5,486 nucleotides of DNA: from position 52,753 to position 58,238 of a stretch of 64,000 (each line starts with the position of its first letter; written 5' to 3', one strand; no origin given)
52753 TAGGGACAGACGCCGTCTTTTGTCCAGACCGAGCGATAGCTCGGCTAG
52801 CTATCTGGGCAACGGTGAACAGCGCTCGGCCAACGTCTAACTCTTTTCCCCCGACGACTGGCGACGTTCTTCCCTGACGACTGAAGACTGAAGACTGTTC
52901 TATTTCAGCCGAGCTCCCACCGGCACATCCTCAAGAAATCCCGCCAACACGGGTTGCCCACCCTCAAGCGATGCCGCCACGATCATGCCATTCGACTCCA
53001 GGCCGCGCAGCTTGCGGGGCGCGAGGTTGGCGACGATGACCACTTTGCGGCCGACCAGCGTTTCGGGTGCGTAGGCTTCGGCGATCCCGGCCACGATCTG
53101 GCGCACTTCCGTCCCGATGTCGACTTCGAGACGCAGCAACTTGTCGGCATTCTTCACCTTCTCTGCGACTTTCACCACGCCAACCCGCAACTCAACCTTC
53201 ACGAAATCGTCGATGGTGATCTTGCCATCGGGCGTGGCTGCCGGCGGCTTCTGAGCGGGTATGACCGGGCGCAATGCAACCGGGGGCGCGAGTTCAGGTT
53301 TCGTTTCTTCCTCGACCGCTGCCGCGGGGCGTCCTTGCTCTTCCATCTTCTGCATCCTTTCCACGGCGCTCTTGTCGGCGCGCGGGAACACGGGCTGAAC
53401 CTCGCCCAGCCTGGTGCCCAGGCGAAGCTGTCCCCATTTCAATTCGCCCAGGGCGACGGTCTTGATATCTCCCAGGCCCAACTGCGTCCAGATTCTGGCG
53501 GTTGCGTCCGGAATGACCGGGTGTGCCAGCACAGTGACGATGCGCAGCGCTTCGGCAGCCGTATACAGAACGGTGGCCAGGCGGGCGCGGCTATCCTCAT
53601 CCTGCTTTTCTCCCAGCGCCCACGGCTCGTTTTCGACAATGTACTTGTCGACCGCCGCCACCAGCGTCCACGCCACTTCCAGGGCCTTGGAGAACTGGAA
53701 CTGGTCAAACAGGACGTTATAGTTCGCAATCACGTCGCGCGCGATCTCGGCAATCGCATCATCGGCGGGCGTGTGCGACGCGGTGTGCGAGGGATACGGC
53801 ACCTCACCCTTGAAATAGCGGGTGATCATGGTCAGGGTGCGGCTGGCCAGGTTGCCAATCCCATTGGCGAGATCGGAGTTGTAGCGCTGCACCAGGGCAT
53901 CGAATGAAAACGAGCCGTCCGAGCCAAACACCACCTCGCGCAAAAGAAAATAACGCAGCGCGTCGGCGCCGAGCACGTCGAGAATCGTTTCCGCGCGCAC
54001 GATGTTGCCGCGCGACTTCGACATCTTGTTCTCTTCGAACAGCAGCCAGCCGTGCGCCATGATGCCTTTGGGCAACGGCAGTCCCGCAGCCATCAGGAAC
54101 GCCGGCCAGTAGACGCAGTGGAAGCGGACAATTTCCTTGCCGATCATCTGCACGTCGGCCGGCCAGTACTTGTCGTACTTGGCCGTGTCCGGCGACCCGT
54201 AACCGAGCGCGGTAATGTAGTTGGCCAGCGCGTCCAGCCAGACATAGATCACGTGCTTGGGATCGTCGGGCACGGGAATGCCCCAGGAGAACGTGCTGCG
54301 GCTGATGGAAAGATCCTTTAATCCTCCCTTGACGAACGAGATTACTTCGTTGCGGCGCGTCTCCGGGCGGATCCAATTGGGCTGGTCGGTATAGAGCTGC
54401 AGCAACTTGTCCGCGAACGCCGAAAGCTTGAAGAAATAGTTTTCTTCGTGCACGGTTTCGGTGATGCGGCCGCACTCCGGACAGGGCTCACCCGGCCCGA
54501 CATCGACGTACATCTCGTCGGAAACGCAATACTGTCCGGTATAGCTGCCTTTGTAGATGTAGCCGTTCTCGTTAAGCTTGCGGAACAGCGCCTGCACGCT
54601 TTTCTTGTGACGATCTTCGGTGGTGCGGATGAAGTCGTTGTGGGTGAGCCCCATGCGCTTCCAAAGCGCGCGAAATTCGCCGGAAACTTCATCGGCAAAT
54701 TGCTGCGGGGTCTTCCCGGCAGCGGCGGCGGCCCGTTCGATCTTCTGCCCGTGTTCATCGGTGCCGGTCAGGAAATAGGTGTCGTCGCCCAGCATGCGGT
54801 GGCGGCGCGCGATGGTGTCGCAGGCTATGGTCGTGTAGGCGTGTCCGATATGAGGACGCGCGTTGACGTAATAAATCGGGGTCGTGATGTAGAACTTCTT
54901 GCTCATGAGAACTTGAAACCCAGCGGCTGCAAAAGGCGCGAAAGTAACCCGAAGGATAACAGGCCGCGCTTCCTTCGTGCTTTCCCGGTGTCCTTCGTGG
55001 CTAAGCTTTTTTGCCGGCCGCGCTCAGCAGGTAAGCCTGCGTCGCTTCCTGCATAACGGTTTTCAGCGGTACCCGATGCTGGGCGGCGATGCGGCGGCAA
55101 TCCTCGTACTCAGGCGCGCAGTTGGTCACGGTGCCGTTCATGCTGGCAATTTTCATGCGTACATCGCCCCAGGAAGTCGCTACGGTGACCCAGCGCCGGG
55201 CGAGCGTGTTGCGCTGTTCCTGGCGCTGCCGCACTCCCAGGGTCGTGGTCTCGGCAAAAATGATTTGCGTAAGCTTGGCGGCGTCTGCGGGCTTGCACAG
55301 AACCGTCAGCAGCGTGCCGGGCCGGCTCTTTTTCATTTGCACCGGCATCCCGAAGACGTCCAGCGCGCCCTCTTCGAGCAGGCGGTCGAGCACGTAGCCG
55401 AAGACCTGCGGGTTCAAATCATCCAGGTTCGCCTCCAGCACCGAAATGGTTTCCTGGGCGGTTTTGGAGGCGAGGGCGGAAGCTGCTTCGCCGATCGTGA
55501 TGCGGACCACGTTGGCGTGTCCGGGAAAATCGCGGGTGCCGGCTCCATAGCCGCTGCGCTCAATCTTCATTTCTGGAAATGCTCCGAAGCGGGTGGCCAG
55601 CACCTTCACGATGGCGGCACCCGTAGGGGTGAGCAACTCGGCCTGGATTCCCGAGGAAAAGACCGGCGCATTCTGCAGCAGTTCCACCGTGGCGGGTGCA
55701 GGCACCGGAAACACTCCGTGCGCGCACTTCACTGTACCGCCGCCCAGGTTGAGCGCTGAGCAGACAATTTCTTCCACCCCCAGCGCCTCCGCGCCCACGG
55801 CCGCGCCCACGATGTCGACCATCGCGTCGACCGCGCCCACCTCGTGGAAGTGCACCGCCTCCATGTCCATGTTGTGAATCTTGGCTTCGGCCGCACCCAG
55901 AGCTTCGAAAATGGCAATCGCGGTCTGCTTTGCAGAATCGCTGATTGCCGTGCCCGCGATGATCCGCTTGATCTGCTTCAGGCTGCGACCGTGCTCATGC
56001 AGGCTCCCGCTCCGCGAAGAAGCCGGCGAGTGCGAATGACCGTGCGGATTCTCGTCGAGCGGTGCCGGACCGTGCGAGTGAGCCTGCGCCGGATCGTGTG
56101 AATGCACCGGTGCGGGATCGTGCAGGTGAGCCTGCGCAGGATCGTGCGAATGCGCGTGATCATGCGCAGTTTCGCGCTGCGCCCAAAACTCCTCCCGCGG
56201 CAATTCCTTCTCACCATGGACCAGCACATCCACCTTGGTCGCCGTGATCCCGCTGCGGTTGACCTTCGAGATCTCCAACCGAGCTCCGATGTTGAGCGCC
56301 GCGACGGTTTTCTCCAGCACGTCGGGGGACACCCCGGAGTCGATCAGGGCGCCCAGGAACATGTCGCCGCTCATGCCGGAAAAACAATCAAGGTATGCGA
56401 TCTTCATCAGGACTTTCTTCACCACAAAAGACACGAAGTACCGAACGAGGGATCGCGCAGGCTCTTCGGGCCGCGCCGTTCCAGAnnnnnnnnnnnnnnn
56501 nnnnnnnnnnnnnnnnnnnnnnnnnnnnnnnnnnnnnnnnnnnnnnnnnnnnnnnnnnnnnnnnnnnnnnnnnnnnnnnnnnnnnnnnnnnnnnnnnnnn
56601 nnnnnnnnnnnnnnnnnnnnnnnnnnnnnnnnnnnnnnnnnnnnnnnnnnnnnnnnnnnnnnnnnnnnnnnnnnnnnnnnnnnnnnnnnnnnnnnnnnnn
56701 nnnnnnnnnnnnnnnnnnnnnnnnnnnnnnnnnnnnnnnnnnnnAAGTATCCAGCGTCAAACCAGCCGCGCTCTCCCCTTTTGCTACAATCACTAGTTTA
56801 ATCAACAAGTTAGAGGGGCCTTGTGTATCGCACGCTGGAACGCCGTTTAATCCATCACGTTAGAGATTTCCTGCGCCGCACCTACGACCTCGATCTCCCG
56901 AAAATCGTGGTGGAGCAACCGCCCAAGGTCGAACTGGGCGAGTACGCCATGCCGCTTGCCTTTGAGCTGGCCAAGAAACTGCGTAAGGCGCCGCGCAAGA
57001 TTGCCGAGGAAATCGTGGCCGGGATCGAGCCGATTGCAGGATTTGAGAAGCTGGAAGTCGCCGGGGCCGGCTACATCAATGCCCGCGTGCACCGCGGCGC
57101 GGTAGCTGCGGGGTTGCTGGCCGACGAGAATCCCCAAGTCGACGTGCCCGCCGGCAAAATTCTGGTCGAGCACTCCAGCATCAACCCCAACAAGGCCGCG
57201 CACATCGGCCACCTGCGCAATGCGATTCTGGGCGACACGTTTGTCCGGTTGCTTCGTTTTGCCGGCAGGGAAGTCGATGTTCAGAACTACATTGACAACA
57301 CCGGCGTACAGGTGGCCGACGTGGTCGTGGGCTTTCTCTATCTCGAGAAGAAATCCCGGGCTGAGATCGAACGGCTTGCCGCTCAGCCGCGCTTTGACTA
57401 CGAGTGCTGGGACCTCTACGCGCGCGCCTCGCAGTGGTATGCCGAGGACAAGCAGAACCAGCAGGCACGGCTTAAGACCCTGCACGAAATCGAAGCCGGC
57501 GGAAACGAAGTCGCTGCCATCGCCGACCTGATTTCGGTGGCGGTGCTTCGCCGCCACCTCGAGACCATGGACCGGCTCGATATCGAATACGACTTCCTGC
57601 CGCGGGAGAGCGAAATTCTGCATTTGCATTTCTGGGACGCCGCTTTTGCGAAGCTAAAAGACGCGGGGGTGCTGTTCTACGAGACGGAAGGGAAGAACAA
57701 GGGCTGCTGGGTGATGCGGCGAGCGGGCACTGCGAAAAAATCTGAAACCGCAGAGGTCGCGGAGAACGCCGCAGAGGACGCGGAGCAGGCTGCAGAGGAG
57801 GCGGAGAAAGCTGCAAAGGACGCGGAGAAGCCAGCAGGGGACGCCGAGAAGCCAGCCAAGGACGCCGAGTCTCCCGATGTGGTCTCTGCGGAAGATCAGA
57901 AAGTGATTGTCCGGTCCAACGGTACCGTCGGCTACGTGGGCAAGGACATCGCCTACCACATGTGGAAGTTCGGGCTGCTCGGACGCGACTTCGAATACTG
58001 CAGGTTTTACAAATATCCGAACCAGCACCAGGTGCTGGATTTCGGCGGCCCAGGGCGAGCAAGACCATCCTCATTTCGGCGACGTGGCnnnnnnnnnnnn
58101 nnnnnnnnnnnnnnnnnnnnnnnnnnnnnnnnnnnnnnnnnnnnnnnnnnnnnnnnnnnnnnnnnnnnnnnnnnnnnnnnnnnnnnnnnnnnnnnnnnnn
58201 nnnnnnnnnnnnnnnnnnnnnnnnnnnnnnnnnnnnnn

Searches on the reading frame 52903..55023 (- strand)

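Call 24: search_protein_families(library=pfam, proteins=[window:52903-55023:-], max_evalue=0.0001)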
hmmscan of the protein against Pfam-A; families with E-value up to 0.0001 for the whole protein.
window:52903-55023:- (707 aa): 6 families
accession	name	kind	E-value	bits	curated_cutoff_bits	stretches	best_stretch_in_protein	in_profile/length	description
PF09334.17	tRNA-synt_1g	-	2.4e-113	379.3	20.1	2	182-397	170-391/391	tRNA synthetases class I (M)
PF00133.28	tRNA-synt_1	-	5.8e-29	101.5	22.7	2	41-252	22-244/414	tRNA synthetases class I (I, L, M and V)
PF01588.26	tRNA_bind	-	1.4e-27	96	27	1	612-704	1-95/96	Putative tRNA binding domain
PF01406.26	tRNA-synt_1e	-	3.4e-13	50.1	27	1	53-161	19-126/301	tRNA synthetases class I (C) catalytic domain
PF19303.5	Anticodon_3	-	7.4e-08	32.8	23.5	1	416-546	6-132/152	Anticodon binding domain of methionyl tRNA ligase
PF08264.19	Anticodon_1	-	3.1e-07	30.8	25.1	1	428-516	8-94/148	Anticodon-binding domain of tRNA ligase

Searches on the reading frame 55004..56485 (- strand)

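Call 24: search_protein_families(library=pfam, proteins=[window:55004-56485:-], max_evalue=0.0001)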
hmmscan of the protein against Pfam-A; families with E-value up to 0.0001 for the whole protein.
window:55004-56485:- (494 aa): 1 family
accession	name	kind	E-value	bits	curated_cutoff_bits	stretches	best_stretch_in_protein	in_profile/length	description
PF01969.22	Ni_insertion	-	5.2e-148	493.6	22.1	1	30-478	1-375/375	Nickel insertion protein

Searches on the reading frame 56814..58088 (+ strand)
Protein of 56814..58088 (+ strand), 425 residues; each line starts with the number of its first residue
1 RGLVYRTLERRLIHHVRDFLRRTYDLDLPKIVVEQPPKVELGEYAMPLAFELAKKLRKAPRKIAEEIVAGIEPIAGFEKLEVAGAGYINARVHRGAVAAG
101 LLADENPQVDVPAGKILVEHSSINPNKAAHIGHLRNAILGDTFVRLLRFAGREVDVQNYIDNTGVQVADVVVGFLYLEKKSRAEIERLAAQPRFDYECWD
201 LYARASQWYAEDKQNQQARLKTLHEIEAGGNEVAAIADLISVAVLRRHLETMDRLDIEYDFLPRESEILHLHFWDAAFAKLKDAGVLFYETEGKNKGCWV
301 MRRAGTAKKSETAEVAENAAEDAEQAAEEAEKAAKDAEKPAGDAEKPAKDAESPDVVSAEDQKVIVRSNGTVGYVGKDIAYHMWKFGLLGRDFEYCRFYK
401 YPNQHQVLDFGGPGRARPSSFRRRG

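Call 24: search_protein_families(library=pfam, proteins=[window:56814-58088:+], max_evalue=0.0001)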
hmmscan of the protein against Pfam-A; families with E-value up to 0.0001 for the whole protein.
window:56814-58088:+ (425 aa): 3 families
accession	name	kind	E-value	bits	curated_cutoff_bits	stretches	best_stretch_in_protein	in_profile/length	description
PF03485.21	Arg_tRNA_synt_N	-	1.6e-21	77.1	21.5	1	12-90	3-83/85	Arginyl tRNA synthetase N terminal domain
PF00750.26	tRNA-synt_1d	-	2.3e-13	50.3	23.3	1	114-285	20-181/349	tRNA synthetases class I (R), catalytic domain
PF00133.28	tRNA-synt_1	-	6.1e-05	22.4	22.7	1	128-208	37-114/414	tRNA synthetases class I (I, L, M and V)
